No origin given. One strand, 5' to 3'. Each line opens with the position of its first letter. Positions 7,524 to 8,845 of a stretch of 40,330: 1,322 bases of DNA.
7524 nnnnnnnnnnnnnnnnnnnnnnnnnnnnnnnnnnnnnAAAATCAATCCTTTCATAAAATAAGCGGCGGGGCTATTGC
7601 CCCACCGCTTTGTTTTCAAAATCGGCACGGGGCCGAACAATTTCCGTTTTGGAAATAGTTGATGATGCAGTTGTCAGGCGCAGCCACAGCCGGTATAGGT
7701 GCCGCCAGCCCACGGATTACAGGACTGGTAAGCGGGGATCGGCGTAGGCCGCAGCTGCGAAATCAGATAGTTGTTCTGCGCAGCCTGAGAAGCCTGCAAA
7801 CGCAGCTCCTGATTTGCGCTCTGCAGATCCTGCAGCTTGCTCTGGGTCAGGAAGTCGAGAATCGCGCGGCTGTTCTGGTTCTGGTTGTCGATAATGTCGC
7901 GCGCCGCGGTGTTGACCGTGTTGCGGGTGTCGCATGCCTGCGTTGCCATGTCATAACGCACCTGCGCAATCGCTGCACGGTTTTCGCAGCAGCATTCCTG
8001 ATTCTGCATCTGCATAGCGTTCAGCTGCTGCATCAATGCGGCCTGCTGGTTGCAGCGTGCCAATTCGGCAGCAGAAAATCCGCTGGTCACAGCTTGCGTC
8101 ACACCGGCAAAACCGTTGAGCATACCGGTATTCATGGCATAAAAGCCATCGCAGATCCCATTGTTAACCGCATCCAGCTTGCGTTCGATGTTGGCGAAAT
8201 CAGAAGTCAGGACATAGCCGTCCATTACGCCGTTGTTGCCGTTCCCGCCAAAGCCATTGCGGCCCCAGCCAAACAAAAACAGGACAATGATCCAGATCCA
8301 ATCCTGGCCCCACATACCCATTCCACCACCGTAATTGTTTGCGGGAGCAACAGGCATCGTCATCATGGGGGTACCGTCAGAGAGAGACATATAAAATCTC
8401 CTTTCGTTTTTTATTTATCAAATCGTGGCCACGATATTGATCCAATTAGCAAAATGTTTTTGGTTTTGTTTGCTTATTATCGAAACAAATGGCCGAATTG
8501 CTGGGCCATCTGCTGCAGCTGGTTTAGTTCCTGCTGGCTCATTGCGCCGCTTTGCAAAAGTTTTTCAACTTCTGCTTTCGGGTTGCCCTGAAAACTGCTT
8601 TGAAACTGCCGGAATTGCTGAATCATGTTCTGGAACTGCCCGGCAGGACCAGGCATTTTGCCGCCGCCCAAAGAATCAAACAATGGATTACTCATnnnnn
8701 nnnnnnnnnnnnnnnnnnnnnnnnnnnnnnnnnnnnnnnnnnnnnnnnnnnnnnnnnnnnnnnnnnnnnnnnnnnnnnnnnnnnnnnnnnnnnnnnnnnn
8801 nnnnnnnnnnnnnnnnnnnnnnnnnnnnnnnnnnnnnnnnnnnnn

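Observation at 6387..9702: Eight-gene, terminator-bounded cargo cassette of unknown function between the lysis genes and attP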

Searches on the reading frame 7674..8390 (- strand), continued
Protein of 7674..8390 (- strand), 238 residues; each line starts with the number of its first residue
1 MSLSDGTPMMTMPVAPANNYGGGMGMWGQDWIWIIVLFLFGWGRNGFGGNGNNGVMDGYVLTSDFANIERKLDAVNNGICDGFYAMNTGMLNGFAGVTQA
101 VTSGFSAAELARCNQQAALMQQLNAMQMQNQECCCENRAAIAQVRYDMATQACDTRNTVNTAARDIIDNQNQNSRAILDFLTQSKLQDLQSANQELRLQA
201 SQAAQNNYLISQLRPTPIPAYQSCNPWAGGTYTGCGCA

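Call 89: search_solved_structures(query=A6, max_evalue=10, show_alignments=2)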
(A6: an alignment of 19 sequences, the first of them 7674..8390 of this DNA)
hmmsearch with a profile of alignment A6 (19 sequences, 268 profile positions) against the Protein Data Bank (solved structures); distinct sequences matched with E-value up to 10: 159 (the best 60 are shown).
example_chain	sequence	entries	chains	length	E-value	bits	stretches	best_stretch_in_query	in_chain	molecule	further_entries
6tda_L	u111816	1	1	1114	0.011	18.4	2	168-242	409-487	Chromatin structure-remodeling complex protein RSC8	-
3n4x_A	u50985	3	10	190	0.05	16.2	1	193-229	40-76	Monopolin complex subunit CSM1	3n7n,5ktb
5cjq_B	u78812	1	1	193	0.052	16.2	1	43-101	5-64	Designed influenza hemagglutinin stem #4900, HA2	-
5cjs_D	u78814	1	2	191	0.07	15.7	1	43-101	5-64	Designed influenza hemagglutinin stem #4454, HA2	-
1rrj_A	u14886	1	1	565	0.1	15.2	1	155-228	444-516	DNA topoisomerase I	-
1nh3_A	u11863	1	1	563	0.11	15.2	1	155-228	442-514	DNA topoisomerase I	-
1seu_A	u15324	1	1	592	0.11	15.1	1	155-228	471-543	DNA topoisomerase I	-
1a31_A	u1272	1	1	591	0.12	15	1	155-228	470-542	PROTEIN (TOPOISOMERASE I)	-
1k4s_A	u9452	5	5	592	0.12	15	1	155-228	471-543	DNA topoisomerase I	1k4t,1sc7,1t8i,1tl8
3hto_B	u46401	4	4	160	0.15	14.7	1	43-102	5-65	Hemagglutinin HA2 chain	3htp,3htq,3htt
1ruz_I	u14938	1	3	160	0.17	14.5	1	43-102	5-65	hemagglutinin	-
1rr8_C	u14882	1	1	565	0.17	14.5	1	156-228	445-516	DNA topoisomerase I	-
1lpq_A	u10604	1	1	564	0.19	14.3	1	155-227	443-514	DNA topoisomerase I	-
4jug_B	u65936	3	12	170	0.19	14.3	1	43-102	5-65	Hemagglutinin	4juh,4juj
6hjn_B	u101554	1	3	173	0.19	14.3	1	43-102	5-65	Hemagglutinin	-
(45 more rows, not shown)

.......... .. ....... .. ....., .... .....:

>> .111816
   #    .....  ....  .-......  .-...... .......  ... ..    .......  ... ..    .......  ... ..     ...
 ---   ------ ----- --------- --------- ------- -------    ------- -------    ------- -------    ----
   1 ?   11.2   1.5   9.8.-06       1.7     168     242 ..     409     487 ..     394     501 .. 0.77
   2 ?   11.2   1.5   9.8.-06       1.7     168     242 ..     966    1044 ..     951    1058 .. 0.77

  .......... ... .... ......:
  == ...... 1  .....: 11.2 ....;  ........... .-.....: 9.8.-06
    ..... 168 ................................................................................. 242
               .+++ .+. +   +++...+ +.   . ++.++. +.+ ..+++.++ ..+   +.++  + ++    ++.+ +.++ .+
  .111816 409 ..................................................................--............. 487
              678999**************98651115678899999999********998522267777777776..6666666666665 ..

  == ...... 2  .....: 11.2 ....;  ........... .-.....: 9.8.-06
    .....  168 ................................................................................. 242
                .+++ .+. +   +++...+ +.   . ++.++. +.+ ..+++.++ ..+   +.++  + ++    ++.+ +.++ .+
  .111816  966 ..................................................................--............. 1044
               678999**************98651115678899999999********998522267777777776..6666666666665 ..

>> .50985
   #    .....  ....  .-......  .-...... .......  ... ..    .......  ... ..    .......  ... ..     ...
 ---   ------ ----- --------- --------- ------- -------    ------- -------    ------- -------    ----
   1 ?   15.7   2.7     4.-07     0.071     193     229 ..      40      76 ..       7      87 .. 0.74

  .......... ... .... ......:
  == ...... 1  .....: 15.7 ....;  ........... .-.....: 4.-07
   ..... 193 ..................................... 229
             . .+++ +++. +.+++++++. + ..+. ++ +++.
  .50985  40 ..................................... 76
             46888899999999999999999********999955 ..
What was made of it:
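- g5 has a Gly-rich hydrophobic segment followed by a long N/Q-rich region, with weak and non-significant resemblance to influenza HA2 near its fusion peptide (call 89).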

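Call 91: search_dna_similar(query=L264:3392-4288:+, collection=phages, mode=protein, max_rows=60, max_evalue=0.001, rows=spread)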
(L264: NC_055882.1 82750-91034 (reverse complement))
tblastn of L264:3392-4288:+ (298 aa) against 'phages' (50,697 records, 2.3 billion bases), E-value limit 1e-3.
Records with a match: 35; places in all: 35; records where one place covers at least 80% of the query: 16.
Best place of each record, by identity: >=99% 2; <60% 33.
By first word of the organism name: uncultured 18; Bacteriophage 8; Caudoviricetes 4; Dulem 2; Bacteroides 1; phage 1; crAssphage 1.
By host as written in the record: - 28; Methanomassiliicoccales 4; Bacteroides uniformis MB20-41 1; Eulemur fulvus collaris 1; Propithecus coquereli 1.
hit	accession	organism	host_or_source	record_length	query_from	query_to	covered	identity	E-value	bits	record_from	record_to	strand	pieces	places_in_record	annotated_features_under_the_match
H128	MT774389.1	uncultured phage cr116_1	human feces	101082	1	285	96%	100.0%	2e-139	439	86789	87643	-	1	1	spike protein/glycoprotein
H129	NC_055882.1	uncultured phage cr116_1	human feces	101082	1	285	96%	100.0%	2e-139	439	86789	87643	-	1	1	spike protein/glycoprotein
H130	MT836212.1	Bacteriophage sp.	human fecal samples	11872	3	285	95%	49.1%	8e-39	150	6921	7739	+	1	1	record has no annotation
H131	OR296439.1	Bacteroides phage C3_41T2LP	Bacteroides uniformis MB20-41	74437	3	285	95%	46.1%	2e-40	155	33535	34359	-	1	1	outer capsid protein/viral fiber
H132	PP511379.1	Dulem virus 40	Eulemur fulvus collaris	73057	1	285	96%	43.5%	9e-40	153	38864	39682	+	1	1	hypothetical protein (x2)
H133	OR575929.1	phage csAssE-Sib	human gut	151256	19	285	90%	43.4%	4e-44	166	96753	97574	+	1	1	spike protein/glycoprotein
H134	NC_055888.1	uncultured phage cr52_1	human feces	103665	24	285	88%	42.3%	4e-36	142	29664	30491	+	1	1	spike protein/glycoprotein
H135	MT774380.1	uncultured phage cr1_1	human feces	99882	11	285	92%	39.5%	3e-29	122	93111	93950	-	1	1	spike protein/glycoprotein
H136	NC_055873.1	uncultured phage cr1_1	human feces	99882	11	285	92%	39.5%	3e-29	122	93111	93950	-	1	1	spike protein/glycoprotein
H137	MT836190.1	Bacteriophage sp.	human fecal samples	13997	3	251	84%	43.1%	2e-34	137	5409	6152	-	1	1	record has no annotation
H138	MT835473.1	Bacteriophage sp.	human fecal samples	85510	24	285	88%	40.8%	9e-30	124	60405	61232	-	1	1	record has no annotation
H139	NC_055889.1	uncultured phage cr53_1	human feces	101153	79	285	69%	51.2%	3e-38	149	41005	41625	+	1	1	spike protein/glycoprotein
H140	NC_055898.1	uncultured phage cr115_1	human feces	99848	79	285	69%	51.2%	4e-38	148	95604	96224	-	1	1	spike protein/glycoprotein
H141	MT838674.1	Bacteriophage sp.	human fecal samples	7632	79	285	69%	50.0%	6e-31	127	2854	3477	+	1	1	record has no annotation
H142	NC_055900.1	uncultured phage cr125_1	human feces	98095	79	285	69%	48.6%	9e-35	139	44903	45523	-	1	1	spike protein/glycoprotein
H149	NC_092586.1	Caudoviricetes sp. vir215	Methanomassiliicoccales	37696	15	251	80%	30.3%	4e-6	54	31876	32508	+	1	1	hypothetical protein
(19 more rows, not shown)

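Call 93: get_annotated_region(hit=H149, flank=5000)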
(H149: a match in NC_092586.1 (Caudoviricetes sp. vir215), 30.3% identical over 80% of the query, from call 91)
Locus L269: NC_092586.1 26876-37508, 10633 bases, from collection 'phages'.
description: Caudoviricetes sp. vir215 genomic sequence.
organism: Caudoviricetes sp. vir215 (NCBI taxid 3068354)
taxonomy: Viruses; Duplodnaviria; Heunggongvirae; Uroviricota; Caudoviricetes
host: Methanomassiliicoccales; source: gut metagenome; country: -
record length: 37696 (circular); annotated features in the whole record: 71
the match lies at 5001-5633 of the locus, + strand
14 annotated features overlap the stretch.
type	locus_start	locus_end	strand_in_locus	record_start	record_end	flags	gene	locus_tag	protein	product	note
CDS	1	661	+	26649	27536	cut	-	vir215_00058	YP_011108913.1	hypothetical protein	-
CDS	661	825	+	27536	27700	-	-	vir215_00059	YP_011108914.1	hypothetical protein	-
CDS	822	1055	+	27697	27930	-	-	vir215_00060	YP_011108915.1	hypothetical protein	phrog_1048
CDS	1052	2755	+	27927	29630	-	-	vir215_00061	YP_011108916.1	tail protein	phrog_5302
CDS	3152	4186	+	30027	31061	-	-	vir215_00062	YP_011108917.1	reverse transcriptase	phrog_1423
CDS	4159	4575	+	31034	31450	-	-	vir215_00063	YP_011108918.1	hypothetical protein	-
CDS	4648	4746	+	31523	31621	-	-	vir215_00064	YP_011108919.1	hypothetical protein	-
CDS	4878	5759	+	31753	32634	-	-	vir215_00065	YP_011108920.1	hypothetical protein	phrog_16490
CDS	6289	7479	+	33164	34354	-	-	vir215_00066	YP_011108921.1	hypothetical protein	-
CDS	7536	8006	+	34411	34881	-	-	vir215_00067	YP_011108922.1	hypothetical protein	-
CDS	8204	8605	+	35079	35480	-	-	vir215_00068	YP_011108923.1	hypothetical protein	-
CDS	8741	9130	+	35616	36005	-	-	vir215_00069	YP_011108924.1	hypothetical protein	-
CDS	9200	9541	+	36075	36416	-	-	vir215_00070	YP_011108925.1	hypothetical protein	-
CDS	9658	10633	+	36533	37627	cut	-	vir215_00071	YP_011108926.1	integrase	phrog_1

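Call 94: get_annotated_region(hit=H131, flank=5000)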
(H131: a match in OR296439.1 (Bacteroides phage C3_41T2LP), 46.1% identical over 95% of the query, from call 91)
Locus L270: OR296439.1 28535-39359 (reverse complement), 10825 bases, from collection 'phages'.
description: Bacteroides phage C3_41T2LP, complete genome.
organism: Bacteroides phage C3_41T2LP (NCBI taxid 3070809)
taxonomy: Viruses; Duplodnaviria; Heunggongvirae; Uroviricota; Caudoviricetes
host: Bacteroides uniformis MB20-41; source: phage plaques of the host; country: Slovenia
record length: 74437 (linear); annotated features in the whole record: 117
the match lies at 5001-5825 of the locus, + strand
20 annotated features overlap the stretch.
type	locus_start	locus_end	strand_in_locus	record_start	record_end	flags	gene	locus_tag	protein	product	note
CDS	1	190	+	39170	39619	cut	-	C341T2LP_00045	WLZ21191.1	single strand binding protein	-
CDS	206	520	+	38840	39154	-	-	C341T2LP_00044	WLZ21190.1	hypothetical protein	-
CDS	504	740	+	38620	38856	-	-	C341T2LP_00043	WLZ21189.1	hypothetical protein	-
CDS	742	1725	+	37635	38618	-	-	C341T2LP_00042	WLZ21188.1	viral recombinase family protein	YqaJ viral recombinase family protein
CDS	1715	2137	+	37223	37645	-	-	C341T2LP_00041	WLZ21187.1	hypothetical protein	-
CDS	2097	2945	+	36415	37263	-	-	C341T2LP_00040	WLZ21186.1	RecT protein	-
CDS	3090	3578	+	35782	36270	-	-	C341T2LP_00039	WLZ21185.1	holliday junction resolvase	-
CDS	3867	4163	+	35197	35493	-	-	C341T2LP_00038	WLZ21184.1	chromosomal replication initiator protein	-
CDS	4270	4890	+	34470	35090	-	-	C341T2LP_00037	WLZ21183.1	DNA endonuclease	DNA endonuclease I-HmuI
CDS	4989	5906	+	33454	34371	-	-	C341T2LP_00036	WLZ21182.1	outer capsid protein/viral fiber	-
CDS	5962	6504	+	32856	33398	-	-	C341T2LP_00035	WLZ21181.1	hypothetical protein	-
CDS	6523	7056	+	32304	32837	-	-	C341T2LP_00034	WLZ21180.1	hypothetical protein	-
CDS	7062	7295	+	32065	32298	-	-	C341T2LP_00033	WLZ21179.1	hypothetical protein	-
CDS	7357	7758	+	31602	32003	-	-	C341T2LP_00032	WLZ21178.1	hypothetical protein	-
CDS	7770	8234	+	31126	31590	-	-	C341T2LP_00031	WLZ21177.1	PolyVal metallopeptidase superfamily domain protein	-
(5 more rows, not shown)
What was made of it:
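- g5 relatives occur in crAss-like and Bacteroides phages and in archaeal viruses (calls 91, 93, 94).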

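Call 102: search_protein_representatives(protein=window:7674-8390:-)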
Query: 238 residues. Proteins with E-value up to 0.001 (for the whole library): 1552; up to 1e-10: 797; up to 1e-30: 102. The best 150 are listed.
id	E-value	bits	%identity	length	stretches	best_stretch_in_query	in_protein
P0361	4.2e-62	226.4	56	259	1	5-227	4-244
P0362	1.9e-61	224.3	66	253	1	4-176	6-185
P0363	5.9e-60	219.4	79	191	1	3-142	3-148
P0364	3.8e-56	206.9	54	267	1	4-236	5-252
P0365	4.9e-56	206.6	53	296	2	115-233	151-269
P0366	8.4e-53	196.0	67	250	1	7-174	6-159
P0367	1.1e-51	192.4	51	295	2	116-237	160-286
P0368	7.4e-51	189.6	78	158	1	3-117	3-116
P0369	9.3e-51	189.3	60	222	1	26-224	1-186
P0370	4.3e-50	187.1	56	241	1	15-237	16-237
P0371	7.9e-49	183.0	74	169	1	116-237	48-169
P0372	2.5e-48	181.4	54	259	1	18-227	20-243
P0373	4.4e-47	177.3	54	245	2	6-161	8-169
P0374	4.3e-46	174.0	48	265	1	5-237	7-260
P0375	1.3e-44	169.1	50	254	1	6-237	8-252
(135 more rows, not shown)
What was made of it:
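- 7674..8390 (-): g5, 238 aa: N-terminal MPVxP motif, Gly-rich flanks around one short aromatic hydrophobic segment, an N/Q-rich region with weak similarity to coiled-coil proteins, an invariant CCC motif, and a Pro- and Cys-rich C-terminus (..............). 1552 cluster representatives at 50% identity with E <= 1e-3 (call 102).
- The g5 family has 1552 representatives at 50% identity (call 102).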

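Call 108: search_dna_similar(query=L264:4307-4717:+, collection=phages, mode=protein, max_rows=40, max_evalue=0.01, rows=spread)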
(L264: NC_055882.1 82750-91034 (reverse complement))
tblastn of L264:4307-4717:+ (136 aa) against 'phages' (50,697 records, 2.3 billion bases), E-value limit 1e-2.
Records with a match: 4; places in all: 4; records where one place covers at least 80% of the query: 4.
Best place of each record, by identity: >=99% 2; <60% 2.
By first word of the organism name: uncultured 2; Dulem 1; Bacteroides 1.
By host as written in the record: - 2; Eulemur fulvus collaris 1; Bacteroides salyersiae BSC162 1.
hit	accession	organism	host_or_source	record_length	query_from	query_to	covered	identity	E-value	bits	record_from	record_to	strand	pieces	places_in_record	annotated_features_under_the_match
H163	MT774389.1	uncultured phage cr116_1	human feces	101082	1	136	100%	100.0%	3e-85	276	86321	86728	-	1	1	hypothetical protein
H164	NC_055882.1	uncultured phage cr116_1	human feces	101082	1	136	100%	100.0%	3e-85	276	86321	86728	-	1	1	hypothetical protein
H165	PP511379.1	Dulem virus 40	Eulemur fulvus collaris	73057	1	135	99%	48.2%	6e-27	109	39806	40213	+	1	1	hypothetical protein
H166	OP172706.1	Bacteroides phage BS162P1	Bacteroides salyersiae BSC162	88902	3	136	99%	26.6%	2e-5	48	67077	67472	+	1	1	hypothetical protein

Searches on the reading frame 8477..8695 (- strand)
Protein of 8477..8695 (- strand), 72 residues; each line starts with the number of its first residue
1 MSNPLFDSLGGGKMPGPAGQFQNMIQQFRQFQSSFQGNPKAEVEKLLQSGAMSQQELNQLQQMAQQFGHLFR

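Call 7: search_protein_families(library=pfam, max_evalue=0.1, proteins=[window:8477-8695:-])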
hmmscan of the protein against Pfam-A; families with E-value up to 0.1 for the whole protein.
window:8477-8695:- (72 aa): 2 families
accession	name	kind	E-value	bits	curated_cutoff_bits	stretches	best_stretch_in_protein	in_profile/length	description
PF09548.15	Spore_III_AB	-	0.032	14.7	32.5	1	13-70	61-120/170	Stage III sporulation protein AB (spore_III_AB)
PF03965.22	Penicillinase_R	-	0.035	14.9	22.6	1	30-66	79-115/115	Penicillinase repressor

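Call 8: search_protein_families(library=phrogs, max_evalue=0.1, proteins=[window:8477-8695:-])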
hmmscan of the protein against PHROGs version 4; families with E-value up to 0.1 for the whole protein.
window:8477-8695:- (72 aa): 1 family
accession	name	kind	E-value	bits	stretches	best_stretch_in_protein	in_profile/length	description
phrog_22984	-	unknown function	1.6e-21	77.5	1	1-71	1-65/74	-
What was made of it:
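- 8477..8695 (-): g4, a 72-aa Q-rich protein. phrog_22984 (call 8).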

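Call 15: search_protein_families(library=ncbifam, max_evalue=0.1, proteins=[window:8477-8695:-])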
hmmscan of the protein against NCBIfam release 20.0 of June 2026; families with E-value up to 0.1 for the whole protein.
window:8477-8695:- (72 aa): 0 families

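Call 16: search_protein_families(library=padloc, max_evalue=0.1, proteins=[window:8477-8695:-])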
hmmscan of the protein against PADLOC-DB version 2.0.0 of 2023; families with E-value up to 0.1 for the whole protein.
window:8477-8695:- (72 aa): 0 families
